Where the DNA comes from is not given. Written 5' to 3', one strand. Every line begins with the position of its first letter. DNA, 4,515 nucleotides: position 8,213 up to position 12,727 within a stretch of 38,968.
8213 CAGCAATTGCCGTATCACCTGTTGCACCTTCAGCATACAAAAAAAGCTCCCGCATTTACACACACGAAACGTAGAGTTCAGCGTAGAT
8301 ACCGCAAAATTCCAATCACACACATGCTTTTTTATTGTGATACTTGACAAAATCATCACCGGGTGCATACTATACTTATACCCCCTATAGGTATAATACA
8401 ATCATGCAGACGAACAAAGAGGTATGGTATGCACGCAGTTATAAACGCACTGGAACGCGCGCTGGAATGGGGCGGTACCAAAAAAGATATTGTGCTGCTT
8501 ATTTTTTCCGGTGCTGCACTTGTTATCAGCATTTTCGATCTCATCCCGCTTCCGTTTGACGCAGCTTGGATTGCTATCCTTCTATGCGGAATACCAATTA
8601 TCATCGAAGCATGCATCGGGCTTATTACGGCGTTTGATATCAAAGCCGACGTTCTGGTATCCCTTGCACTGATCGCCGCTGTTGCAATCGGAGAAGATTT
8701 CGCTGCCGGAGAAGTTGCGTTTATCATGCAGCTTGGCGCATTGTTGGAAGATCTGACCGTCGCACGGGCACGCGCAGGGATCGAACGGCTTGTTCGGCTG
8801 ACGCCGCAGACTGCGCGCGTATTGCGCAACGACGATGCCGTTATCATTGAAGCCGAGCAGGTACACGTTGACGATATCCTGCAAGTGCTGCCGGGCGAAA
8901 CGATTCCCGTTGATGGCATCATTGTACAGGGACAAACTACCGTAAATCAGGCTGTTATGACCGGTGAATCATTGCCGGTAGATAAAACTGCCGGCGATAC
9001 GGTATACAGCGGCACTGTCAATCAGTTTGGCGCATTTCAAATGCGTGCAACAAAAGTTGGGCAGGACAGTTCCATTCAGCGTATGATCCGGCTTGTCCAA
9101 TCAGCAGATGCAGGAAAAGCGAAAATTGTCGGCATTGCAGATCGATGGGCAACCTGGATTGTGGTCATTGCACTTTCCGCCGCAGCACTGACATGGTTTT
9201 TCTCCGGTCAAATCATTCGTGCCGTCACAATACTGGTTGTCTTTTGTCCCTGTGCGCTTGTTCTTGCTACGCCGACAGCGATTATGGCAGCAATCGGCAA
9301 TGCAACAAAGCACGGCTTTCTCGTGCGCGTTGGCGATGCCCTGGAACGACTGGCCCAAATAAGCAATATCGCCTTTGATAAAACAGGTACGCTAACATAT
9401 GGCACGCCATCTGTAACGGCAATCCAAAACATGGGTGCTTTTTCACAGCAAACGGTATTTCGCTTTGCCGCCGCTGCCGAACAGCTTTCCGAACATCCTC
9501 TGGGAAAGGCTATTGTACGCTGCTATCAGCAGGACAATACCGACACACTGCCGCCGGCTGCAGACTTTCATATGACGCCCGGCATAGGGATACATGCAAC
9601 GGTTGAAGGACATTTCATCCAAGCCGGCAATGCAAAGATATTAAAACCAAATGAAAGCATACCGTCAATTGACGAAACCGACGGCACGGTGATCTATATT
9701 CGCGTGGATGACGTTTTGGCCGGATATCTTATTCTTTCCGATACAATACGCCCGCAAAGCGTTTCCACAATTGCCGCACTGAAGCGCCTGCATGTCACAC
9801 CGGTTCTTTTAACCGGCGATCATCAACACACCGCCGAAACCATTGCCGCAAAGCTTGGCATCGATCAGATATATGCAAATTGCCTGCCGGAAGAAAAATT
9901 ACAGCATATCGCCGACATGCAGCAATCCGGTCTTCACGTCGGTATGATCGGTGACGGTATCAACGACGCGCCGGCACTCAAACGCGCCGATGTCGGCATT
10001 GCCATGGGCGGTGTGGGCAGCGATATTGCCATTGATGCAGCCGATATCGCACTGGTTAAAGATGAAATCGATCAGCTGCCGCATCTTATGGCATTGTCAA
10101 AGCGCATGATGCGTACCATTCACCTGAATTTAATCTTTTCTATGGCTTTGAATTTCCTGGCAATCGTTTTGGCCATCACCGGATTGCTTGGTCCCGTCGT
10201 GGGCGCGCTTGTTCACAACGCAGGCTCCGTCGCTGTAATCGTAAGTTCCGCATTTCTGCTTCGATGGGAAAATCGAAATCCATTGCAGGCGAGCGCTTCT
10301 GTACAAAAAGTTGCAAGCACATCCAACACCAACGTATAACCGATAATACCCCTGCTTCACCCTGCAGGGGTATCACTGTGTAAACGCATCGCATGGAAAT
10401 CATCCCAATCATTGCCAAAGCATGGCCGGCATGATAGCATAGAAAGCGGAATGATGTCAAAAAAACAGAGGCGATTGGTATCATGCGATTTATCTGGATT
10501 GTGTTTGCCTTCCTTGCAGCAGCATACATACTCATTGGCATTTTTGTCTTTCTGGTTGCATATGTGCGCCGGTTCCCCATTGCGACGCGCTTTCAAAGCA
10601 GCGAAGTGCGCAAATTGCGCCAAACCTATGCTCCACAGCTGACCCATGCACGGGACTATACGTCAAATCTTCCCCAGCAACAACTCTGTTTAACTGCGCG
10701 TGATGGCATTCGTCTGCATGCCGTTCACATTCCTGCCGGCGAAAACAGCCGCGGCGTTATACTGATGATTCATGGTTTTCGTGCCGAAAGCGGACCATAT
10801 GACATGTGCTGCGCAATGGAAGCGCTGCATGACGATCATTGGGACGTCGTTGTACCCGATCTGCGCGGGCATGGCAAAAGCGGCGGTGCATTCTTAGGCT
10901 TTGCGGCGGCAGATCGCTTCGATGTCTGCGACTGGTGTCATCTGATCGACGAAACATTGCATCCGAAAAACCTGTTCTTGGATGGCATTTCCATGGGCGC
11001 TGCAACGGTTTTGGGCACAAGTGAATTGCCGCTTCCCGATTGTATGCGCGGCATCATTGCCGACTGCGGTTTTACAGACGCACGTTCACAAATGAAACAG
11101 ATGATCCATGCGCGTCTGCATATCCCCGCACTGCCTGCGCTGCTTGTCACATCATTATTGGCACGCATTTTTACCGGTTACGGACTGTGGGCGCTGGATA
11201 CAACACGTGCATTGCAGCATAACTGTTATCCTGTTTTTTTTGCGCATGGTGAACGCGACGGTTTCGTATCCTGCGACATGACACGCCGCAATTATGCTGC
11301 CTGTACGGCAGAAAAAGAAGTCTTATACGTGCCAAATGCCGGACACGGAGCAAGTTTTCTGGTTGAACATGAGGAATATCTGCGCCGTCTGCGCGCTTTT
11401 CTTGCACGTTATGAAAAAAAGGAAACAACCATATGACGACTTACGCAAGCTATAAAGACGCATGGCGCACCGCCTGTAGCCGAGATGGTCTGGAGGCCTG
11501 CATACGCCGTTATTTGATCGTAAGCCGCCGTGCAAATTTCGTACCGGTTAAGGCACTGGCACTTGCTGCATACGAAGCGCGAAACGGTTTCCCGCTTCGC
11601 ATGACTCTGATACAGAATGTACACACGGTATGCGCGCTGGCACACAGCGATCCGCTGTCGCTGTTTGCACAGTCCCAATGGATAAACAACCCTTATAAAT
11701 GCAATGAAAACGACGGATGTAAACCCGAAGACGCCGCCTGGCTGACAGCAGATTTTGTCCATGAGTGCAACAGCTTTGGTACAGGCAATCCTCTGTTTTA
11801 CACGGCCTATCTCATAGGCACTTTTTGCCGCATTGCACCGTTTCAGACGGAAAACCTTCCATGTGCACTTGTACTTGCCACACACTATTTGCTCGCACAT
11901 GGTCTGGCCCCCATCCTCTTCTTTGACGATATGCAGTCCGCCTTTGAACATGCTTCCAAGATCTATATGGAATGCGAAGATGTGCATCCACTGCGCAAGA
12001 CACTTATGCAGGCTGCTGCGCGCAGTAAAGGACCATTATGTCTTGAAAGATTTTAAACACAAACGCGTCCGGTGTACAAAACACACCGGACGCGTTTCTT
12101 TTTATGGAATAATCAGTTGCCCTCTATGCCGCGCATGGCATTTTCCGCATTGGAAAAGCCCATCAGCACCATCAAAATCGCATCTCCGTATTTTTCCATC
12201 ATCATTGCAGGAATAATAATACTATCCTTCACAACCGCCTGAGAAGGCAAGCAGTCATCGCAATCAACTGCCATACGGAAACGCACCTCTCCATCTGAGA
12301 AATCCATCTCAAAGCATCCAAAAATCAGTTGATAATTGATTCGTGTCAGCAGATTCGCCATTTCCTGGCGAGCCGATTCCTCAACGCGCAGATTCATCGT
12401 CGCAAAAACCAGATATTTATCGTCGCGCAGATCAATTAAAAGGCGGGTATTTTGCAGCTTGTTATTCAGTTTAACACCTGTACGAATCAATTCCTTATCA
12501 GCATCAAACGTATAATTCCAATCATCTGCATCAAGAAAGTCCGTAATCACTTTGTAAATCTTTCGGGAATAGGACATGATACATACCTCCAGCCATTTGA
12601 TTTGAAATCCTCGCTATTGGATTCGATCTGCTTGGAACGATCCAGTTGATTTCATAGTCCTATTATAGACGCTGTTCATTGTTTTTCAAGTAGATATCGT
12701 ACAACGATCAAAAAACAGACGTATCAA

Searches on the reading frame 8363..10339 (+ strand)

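Call 46: search_protein_families(library=pfam, proteins=[window:8363-10339:+], max_evalue=0.001)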
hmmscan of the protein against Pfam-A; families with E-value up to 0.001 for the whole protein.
window:8363-10339:+ (658 aa): 3 families
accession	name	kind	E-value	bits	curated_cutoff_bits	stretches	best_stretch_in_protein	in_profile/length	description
PF00122.25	E1-E2_ATPase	-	5.8e-50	169.8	28.1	1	146-317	2-181/181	E1-E2 ATPase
PF00702.32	Hydrolase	-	3.8e-28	99.6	26.4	1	335-543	3-191/191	haloacid dehalogenase-like hydrolase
PF08282.18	Hydrolase_3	-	0.00065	19.9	20.9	0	525-562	205-241/255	haloacid dehalogenase-like hydrolase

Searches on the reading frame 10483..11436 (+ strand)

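Call 46: search_protein_families(library=pfam, proteins=[window:10483-11436:+], max_evalue=0.001)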
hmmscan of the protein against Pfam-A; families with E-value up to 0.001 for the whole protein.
window:10483-11436:+ (317 aa): 4 families
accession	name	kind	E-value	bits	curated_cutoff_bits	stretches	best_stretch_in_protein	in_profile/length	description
PF12146.15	Hydrolase_4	-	1.9e-16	60.6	27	1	88-207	2-119/239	Serine aminopeptidase, S33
PF00561.26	Abhydrolase_1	-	5.6e-12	46.3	25.8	1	92-209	2-111/245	alpha/beta hydrolase fold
PF12697.13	Abhydrolase_6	-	4.8e-09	37.6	26.3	1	93-298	1-213/217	Alpha/beta hydrolase family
PF00326.27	Peptidase_S9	-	7.1e-05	22.8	22.6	0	123-311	18-210/213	Prolyl oligopeptidase family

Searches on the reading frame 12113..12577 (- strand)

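Call 47: search_protein_families(library=pfam, proteins=[window:12113-12577:-], max_evalue=0.001)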
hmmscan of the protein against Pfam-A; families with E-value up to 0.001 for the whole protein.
window:12113-12577:- (154 aa): 1 family
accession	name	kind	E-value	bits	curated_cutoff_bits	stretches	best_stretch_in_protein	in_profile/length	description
PF10722.14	YbjN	-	1.6e-09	38.5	22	1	10-134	4-124/126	Putative bacterial sensory transduction regulator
